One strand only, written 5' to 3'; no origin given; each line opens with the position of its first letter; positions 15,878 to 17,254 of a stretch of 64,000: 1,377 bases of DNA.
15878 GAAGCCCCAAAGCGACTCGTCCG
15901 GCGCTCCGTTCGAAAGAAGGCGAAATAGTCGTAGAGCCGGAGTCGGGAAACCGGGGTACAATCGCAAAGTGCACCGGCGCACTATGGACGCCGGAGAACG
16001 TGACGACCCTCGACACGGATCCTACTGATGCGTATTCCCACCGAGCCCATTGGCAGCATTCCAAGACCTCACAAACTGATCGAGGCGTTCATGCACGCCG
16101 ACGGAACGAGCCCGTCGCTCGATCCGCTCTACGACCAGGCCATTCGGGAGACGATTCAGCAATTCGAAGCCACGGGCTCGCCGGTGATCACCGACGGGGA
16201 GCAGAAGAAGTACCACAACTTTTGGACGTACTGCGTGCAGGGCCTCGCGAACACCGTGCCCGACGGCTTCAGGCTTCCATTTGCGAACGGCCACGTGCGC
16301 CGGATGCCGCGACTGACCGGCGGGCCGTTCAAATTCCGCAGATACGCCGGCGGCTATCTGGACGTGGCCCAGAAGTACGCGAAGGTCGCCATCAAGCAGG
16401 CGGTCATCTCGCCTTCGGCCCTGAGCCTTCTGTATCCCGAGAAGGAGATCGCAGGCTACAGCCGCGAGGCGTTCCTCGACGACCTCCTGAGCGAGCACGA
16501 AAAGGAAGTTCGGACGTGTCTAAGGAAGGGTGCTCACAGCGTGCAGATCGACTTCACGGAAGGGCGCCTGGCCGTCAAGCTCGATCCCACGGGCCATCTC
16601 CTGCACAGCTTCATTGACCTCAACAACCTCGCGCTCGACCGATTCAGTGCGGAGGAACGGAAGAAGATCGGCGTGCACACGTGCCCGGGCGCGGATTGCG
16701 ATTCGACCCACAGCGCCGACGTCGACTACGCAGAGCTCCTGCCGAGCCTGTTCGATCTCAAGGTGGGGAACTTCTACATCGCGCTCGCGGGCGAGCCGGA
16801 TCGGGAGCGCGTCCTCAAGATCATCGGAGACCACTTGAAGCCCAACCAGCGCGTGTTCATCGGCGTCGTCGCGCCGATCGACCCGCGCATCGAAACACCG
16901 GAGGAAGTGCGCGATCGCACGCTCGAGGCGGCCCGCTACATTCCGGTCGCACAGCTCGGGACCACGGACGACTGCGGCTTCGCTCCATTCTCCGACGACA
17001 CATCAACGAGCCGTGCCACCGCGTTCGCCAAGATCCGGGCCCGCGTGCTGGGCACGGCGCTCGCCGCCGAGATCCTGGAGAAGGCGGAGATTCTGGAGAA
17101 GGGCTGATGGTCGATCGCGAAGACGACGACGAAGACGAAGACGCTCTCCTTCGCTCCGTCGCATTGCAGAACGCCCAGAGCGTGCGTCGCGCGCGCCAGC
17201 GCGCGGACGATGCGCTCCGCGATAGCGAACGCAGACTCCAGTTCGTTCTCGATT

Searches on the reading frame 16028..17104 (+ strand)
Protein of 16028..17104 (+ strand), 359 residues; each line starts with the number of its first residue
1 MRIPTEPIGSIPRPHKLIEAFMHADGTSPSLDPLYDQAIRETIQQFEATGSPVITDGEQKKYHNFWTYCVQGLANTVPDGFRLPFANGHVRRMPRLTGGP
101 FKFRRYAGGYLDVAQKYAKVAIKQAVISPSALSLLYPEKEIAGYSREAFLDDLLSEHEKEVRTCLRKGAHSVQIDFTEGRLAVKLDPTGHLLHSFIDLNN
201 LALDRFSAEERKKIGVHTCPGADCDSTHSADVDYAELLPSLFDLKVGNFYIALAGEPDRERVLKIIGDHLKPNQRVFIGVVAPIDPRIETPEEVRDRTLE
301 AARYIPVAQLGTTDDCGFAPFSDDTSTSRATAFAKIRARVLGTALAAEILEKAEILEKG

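Call 16: search_protein_families(library=pfam, proteins=[window:16028-17104:+], max_evalue=0.001)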
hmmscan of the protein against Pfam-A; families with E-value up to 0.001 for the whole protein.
window:16028-17104:+ (359 aa): 1 family
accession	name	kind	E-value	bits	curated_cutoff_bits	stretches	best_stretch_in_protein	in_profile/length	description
PF01717.24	Meth_synt_2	-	3.5e-06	27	21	1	5-320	3-305/324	Cobalamin-independent synthase, Catalytic domain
